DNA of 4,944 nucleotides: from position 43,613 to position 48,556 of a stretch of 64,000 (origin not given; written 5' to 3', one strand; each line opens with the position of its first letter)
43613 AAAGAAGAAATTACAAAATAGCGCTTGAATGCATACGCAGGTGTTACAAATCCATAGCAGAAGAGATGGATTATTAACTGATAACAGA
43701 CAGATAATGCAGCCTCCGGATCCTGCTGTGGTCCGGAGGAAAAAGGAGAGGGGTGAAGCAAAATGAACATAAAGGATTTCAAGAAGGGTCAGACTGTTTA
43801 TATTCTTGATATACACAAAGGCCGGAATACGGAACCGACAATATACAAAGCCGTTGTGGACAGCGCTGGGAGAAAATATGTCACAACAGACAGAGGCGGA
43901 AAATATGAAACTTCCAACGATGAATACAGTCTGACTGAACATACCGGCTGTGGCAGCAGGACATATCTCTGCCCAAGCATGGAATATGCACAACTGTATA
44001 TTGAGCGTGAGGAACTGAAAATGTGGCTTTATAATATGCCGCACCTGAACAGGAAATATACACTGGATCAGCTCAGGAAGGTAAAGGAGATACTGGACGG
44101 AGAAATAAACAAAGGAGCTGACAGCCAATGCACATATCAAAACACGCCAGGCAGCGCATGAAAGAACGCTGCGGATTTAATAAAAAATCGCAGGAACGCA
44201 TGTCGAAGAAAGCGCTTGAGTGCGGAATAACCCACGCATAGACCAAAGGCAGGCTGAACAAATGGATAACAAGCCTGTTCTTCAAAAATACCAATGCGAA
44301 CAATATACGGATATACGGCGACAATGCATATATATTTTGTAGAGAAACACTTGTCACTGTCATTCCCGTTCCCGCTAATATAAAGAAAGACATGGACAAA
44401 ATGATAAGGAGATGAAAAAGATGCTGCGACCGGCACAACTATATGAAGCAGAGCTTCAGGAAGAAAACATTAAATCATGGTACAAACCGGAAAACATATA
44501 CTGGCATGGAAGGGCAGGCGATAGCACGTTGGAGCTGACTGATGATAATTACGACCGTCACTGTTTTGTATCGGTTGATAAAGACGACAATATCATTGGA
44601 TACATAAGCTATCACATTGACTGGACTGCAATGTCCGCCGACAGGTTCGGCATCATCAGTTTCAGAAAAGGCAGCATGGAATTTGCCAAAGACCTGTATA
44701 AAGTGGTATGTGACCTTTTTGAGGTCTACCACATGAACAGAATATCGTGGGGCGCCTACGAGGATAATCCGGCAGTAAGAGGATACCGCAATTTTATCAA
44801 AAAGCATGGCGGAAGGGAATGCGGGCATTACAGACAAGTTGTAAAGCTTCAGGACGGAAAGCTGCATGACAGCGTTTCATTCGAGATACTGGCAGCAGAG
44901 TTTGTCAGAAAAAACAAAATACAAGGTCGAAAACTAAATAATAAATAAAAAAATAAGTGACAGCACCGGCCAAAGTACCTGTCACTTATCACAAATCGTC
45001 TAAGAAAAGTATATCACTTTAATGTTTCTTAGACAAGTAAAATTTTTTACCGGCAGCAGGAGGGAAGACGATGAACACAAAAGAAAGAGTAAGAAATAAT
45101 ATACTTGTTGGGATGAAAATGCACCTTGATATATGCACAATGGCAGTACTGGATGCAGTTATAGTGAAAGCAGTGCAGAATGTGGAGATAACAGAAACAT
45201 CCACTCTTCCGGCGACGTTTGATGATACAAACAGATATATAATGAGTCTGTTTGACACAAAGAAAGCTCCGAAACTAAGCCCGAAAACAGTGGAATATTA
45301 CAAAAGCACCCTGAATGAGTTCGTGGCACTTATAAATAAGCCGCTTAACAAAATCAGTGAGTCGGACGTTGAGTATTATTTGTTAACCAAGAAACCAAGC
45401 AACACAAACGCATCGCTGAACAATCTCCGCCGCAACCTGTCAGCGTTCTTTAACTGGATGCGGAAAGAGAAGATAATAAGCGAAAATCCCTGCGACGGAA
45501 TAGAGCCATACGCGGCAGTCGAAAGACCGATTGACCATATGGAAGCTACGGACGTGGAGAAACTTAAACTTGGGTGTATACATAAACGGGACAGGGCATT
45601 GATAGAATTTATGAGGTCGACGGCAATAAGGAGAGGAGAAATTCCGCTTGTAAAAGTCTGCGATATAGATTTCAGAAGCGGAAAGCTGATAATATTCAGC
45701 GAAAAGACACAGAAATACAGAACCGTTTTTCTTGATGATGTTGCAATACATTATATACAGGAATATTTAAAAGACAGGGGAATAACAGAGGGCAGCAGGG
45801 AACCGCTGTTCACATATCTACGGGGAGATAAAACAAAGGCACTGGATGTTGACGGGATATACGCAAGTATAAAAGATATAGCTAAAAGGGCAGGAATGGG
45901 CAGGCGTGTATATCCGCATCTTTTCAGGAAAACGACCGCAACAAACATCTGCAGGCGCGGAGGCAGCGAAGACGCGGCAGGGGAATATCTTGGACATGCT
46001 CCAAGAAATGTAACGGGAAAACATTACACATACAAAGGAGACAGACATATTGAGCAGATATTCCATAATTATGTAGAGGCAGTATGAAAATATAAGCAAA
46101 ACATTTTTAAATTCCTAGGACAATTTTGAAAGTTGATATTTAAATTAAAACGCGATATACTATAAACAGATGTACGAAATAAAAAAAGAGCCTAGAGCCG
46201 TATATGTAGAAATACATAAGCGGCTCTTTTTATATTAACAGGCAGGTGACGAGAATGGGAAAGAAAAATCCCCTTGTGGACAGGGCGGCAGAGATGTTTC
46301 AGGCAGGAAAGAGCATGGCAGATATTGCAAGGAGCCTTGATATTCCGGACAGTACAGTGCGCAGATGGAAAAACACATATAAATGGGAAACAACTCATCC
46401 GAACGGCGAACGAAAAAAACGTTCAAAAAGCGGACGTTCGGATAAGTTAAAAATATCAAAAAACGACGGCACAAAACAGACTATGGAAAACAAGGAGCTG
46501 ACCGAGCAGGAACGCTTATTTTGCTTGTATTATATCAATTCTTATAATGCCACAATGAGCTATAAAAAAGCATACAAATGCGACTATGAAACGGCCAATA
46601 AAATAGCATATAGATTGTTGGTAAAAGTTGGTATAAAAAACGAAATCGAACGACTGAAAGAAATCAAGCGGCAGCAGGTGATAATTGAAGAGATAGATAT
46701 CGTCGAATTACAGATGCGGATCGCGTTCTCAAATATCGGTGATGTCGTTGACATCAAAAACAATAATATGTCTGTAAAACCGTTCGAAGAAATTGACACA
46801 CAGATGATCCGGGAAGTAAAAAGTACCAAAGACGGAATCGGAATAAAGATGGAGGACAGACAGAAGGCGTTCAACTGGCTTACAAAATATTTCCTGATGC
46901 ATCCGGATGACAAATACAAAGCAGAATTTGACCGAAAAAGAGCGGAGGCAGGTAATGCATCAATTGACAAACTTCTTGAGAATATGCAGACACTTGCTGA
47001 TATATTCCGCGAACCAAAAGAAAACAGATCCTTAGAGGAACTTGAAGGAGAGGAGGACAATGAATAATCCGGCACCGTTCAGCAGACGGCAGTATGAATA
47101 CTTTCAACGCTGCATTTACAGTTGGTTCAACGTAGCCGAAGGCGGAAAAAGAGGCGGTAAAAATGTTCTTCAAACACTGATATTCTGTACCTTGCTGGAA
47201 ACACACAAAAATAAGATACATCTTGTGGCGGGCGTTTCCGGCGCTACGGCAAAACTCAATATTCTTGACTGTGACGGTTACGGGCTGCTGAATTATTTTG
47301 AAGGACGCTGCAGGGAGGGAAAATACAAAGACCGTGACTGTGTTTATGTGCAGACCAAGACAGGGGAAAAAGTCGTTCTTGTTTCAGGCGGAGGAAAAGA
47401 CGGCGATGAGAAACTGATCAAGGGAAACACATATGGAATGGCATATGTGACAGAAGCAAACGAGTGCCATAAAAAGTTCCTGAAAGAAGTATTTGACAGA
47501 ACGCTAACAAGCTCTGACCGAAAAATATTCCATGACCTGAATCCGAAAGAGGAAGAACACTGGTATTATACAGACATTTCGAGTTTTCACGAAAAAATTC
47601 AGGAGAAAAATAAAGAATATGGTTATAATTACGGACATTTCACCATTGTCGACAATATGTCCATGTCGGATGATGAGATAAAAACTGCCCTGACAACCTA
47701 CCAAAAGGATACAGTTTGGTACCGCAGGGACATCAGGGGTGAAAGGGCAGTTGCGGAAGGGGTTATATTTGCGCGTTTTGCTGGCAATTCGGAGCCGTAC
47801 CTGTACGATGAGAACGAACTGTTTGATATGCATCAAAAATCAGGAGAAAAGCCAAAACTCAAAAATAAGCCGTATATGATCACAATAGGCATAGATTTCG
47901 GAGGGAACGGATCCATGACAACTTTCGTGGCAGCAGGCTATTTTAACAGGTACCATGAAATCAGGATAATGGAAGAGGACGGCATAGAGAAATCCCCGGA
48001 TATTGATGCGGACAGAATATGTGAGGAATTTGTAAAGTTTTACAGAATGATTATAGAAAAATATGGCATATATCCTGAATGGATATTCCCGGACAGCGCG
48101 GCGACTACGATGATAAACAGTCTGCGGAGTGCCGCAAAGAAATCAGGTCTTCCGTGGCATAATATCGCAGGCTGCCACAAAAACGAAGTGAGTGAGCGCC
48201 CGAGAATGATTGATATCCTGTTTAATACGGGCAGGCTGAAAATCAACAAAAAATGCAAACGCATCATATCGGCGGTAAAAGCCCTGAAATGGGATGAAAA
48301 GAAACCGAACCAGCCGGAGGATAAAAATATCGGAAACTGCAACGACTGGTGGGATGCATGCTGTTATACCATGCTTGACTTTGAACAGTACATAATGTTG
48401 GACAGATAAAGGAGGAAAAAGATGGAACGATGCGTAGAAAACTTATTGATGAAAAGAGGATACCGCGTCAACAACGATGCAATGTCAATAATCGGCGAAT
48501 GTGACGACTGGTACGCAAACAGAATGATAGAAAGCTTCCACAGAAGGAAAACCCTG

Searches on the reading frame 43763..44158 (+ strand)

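Call 46: search_protein_families(library=phrogs, proteins=[window:43763-44158:+], max_evalue=0.001)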
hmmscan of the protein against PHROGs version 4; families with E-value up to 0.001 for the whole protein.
window:43763-44158:+ (132 aa): 1 family
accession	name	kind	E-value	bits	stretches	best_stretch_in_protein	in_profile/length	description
phrog_3032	-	unknown function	2.7e-05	25.5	1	1-113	2-119/123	-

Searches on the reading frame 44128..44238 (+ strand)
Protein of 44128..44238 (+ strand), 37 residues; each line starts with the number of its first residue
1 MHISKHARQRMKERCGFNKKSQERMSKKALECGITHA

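Call 70: list_cluster_members(proteins=[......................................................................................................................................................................, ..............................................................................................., window:44128-44238:+])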
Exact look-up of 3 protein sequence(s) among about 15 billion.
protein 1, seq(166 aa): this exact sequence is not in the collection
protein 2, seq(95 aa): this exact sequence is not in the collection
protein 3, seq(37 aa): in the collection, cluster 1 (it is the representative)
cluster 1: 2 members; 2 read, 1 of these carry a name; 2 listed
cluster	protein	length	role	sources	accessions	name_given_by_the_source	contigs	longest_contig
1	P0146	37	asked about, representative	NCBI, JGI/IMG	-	-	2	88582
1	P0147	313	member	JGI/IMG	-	ParB family chromosome partitioning protein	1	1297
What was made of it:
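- The Gln-restored version of this haplotype is not in a 15-billion-protein collection (call 70).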

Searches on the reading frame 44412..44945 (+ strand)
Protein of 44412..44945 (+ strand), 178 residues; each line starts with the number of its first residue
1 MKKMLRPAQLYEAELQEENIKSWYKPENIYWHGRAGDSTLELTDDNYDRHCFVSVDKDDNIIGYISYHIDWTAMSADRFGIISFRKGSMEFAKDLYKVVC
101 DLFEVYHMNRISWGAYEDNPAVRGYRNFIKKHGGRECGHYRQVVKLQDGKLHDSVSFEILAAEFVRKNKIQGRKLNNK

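Call 46: search_protein_families(library=phrogs, proteins=[window:44412-44945:+], max_evalue=0.001)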
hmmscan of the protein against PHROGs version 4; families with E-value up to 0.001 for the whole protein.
window:44412-44945:+ (178 aa): 1 family
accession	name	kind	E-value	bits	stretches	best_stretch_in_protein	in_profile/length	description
phrog_30343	-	unknown function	1.3e-60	205.1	1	4-166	1-164/164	-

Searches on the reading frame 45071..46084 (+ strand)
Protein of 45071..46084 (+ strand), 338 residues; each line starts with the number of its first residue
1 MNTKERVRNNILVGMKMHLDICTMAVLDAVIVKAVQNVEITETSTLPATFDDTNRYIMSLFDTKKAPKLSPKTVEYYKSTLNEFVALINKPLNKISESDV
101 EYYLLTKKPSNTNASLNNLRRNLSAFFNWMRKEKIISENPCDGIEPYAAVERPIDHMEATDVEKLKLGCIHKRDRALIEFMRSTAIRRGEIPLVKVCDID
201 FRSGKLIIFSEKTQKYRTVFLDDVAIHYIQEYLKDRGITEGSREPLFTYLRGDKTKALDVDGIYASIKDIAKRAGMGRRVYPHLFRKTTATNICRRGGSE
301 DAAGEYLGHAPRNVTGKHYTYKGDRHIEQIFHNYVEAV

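Call 46: search_protein_families(library=phrogs, proteins=[window:45071-46084:+], max_evalue=0.001)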
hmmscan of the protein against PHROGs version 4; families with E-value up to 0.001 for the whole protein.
window:45071-46084:+ (338 aa): 3 families
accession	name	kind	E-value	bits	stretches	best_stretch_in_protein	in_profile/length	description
phrog_1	-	integration and excision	1.8e-40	140.9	1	61-321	174-434/611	integrase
phrog_216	-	integration and excision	1.8e-33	116.9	1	115-327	14-229/301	integrase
phrog_7685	-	integration and excision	0.00056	20.5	0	214-328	126-232/240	integrase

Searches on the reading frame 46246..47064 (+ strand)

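Call 46: search_protein_families(library=phrogs, proteins=[window:46246-47064:+], max_evalue=0.001)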
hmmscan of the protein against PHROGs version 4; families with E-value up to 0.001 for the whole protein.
window:46246-47064:+ (273 aa): 10 families
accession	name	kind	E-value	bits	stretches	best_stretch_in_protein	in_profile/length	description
phrog_2606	-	head and packaging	3.6e-63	214.8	2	6-177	4-181/310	terminase small subunit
phrog_51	-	head and packaging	2e-31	110.7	1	15-223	15-218/261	terminase small subunit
phrog_1889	-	head and packaging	2.9e-07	31.3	1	6-67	4-68/276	terminase small subunit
phrog_17390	-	unknown function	2.3e-06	28.3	1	84-137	2-55/69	-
phrog_14025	-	unknown function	9.6e-06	26.8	1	13-85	22-90/98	-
phrog_4151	-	DNA, RNA and nucleotide metabolism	7.2e-05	23.7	1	13-87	12-76/154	DNA binding protein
phrog_664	-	DNA, RNA and nucleotide metabolism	0.00032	21.6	1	11-60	90-139/210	DNA binding protein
phrog_125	-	DNA, RNA and nucleotide metabolism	0.00042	20.9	1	11-87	169-243/254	DNA invertase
phrog_3746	-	head and packaging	0.00058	19.9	1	10-87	12-88/374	terminase large subunit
phrog_10624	-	unknown function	0.0006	20.3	0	16-73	21-75/165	-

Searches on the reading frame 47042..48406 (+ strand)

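Call 46: search_protein_families(library=phrogs, proteins=[window:47042-48406:+], max_evalue=0.001)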
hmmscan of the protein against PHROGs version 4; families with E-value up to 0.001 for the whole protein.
window:47042-48406:+ (455 aa): 3 families
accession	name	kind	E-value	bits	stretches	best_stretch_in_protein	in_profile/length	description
phrog_29775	-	unknown function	7.1e-14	53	1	37-181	4-148/212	-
phrog_10250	-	head and packaging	1.6e-08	35.6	1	260-444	28-212/228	terminase large subunit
phrog_6672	-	head and packaging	9.9e-05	22.9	1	337-444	26-126/145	terminase large subunit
